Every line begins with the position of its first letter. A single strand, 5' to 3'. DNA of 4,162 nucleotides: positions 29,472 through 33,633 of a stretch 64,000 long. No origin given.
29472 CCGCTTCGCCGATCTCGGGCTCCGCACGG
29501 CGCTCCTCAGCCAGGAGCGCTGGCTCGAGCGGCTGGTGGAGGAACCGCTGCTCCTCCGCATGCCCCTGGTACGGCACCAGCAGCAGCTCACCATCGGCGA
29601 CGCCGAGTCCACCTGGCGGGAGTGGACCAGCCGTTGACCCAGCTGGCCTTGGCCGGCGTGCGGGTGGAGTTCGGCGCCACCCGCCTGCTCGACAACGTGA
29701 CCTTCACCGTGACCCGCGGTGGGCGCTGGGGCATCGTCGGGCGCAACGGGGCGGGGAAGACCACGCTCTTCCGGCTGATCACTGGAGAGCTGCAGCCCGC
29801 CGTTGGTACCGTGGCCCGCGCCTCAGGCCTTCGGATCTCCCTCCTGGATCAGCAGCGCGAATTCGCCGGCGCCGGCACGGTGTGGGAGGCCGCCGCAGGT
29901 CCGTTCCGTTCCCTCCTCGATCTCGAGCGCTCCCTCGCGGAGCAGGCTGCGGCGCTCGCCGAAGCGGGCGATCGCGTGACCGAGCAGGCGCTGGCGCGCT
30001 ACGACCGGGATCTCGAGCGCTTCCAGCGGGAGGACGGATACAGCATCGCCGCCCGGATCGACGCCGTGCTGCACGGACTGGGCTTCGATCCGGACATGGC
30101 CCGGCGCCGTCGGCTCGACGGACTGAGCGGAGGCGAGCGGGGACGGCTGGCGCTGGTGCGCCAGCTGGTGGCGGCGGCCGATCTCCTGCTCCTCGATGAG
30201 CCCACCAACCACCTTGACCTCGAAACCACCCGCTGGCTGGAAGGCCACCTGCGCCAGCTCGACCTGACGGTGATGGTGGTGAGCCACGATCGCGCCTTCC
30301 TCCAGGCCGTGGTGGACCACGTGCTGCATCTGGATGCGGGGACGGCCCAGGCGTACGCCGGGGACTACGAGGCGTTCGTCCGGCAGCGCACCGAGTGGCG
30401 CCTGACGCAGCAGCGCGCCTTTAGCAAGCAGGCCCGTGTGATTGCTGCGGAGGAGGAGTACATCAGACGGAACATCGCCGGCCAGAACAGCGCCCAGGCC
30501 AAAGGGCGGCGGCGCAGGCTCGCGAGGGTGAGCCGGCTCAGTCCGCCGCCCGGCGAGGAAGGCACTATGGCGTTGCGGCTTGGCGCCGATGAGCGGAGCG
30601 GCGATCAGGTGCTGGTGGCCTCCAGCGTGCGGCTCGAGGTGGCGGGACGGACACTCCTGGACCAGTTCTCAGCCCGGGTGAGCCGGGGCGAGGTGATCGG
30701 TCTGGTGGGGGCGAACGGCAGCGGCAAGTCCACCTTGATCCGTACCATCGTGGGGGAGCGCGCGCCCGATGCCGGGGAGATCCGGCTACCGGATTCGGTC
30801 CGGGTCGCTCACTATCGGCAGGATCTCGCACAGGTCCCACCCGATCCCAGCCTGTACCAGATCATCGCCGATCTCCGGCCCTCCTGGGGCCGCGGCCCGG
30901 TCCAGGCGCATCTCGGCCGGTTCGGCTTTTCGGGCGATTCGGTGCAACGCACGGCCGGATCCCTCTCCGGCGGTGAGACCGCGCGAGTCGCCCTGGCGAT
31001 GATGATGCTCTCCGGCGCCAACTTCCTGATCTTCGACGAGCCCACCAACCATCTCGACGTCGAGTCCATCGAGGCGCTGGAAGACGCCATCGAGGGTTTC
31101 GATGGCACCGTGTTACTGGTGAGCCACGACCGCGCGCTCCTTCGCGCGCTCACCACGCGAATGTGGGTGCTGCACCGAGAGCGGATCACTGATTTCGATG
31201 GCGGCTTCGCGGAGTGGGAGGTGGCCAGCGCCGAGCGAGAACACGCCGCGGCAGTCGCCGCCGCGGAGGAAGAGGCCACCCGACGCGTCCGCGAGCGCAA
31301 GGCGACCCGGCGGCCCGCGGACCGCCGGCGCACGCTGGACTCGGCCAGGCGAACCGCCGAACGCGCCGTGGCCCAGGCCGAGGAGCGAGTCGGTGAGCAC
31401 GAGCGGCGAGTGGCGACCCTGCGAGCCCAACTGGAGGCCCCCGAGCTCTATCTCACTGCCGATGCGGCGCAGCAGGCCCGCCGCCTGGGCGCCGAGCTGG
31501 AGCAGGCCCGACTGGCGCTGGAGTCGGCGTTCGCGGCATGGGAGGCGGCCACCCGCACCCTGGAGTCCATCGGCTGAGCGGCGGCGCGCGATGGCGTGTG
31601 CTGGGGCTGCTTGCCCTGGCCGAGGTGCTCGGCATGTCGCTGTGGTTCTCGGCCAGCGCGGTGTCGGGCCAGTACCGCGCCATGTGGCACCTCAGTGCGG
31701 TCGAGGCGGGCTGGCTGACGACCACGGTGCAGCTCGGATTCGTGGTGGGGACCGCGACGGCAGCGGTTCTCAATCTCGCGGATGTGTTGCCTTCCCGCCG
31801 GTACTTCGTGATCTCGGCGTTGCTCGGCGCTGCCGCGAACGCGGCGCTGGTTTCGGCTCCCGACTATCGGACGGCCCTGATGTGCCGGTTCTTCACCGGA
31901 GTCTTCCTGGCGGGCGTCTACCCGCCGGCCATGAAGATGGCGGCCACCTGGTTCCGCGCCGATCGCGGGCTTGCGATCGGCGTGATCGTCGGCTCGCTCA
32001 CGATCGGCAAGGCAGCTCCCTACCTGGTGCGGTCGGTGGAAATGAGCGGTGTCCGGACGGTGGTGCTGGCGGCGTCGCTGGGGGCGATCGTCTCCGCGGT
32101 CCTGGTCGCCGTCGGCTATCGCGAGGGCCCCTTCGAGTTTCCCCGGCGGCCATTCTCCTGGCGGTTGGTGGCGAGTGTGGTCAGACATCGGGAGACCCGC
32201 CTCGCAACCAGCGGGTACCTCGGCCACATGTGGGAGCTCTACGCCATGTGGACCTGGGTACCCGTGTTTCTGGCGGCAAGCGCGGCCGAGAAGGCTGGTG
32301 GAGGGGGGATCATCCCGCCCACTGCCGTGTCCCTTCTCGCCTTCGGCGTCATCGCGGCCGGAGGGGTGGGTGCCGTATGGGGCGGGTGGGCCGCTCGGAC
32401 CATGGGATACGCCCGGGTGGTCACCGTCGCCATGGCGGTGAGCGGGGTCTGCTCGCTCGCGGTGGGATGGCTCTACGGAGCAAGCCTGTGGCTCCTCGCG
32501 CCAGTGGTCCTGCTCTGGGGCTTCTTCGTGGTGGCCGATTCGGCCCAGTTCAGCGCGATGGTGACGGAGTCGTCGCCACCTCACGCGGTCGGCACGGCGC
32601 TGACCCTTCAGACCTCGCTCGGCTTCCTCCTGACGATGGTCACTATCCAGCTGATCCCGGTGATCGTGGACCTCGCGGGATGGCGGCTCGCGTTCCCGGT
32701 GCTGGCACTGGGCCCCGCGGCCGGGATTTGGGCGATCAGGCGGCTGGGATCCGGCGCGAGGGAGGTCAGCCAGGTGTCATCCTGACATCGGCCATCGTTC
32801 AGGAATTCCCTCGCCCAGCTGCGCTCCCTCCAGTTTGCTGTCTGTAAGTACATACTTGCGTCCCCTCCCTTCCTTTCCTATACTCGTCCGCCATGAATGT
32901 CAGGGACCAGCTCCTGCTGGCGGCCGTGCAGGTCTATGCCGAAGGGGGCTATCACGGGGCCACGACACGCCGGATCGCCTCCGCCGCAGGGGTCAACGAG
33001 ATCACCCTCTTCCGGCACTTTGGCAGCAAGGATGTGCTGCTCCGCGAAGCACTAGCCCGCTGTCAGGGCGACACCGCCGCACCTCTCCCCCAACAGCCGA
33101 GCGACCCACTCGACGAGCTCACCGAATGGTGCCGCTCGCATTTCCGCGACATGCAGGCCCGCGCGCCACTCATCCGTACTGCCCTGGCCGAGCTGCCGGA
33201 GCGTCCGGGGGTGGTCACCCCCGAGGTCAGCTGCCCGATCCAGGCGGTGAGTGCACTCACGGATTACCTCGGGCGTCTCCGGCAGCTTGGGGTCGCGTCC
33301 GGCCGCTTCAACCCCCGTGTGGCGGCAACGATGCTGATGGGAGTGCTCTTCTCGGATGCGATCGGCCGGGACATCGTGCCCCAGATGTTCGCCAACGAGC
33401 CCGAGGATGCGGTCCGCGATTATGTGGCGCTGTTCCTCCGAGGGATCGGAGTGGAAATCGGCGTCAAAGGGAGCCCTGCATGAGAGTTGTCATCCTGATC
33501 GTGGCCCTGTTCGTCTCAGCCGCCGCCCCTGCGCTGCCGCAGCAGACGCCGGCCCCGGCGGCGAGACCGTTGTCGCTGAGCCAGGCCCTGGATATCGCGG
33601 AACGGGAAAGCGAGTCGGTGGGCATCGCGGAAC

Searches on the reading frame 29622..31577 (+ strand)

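Call 12: search_protein_families(library=pfam, proteins=[window:29622-31577:+], max_evalue=0.001)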
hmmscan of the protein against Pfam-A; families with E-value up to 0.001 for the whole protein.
window:29622-31577:+ (651 aa): 15 families
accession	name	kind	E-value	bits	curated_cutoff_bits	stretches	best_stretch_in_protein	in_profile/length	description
PF00005.33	ABC_tran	-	3.3e-51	173.9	25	2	23-196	1-137/137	ABC transporter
PF12848.13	ABC_tran_Xtn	-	9.1e-21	74.2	25.9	1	235-312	1-79/85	ABC transporter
PF13304.12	AAA_21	-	1.4e-14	55.3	27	0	359-376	2-19/304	AAA domain, putative AbiEii toxin, Type IV TA system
PF02463.25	SMC_N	-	6.6e-12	45.8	40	0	447-512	136-207/220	RecF/RecN/SMC N terminal domain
PF13555.12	AAA_29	-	1.2e-07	31.8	27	0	345-373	11-39/61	P-loop containing region of AAA domain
PF01926.29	MMR_HSR1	-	6.2e-07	30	21.9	0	359-381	2-24/113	50S ribosome-binding GTPase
PF13476.12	AAA_23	-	1.8e-06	29.2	27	0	37-54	23-40/201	AAA domain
PF03308.22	MeaB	-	1.9e-06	27.6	23.1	1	338-377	15-54/273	Methylmalonyl Co-A mutase-associated GTPase MeaB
PF13401.12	AAA_22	-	5.2e-06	27.2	27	0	358-442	7-65/130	AAA domain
PF03193.22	RsgA_GTPase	-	1e-05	25.9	30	0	349-388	100-138/174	RsgA GTPase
PF13191.12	AAA_16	-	1.8e-05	25.7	32.6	0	344-430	11-97/167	AAA ATPase domain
PF00006.31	ATP-synt_ab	-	3.7e-05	23.9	29.5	0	26-69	7-50/213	ATP synthase alpha/beta family, nucleotide-binding domain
PF16326.10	ABC_tran_CTD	-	0.00019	22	32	1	579-641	6-65/69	ABC transporter C-terminal domain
PF00931.28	NB-ARC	-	0.00026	20.8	23.5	0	355-378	18-40/248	NB-ARC domain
PF02367.23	TsaE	-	0.00086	19.7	26.6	0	345-381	10-46/128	Threonylcarbamoyl adenosine biosynthesis protein TsaE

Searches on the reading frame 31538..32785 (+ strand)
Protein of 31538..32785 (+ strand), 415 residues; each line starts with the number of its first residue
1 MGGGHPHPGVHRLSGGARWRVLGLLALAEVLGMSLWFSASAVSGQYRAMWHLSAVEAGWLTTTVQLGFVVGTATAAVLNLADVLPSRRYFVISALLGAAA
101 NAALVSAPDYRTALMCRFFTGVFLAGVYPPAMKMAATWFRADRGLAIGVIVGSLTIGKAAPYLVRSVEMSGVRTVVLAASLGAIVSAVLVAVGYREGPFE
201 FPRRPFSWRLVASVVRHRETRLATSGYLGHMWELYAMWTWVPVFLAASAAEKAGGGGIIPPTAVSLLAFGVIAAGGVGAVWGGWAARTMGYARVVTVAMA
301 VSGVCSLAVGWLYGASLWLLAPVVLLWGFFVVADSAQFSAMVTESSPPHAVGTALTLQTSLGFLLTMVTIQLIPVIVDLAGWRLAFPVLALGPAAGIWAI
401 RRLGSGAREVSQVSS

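Call 12: search_protein_families(library=pfam, proteins=[window:31538-32785:+], max_evalue=0.001)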
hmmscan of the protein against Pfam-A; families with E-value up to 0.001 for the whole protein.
window:31538-32785:+ (415 aa): 1 family
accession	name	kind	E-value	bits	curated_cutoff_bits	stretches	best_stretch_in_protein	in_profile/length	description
PF07690.21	MFS_1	-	6.3e-21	75.1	33.4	2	32-361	9-338/347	Major Facilitator Superfamily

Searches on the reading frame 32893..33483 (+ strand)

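Call 12: search_protein_families(library=pfam, proteins=[window:32893-33483:+], max_evalue=0.001)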
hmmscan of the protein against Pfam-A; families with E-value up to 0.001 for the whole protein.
window:32893-33483:+ (196 aa): 1 family
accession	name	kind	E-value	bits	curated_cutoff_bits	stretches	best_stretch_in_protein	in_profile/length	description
PF00440.29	TetR_N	-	2.9e-15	56.2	24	1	7-53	1-47/47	Bacterial regulatory proteins, tetR family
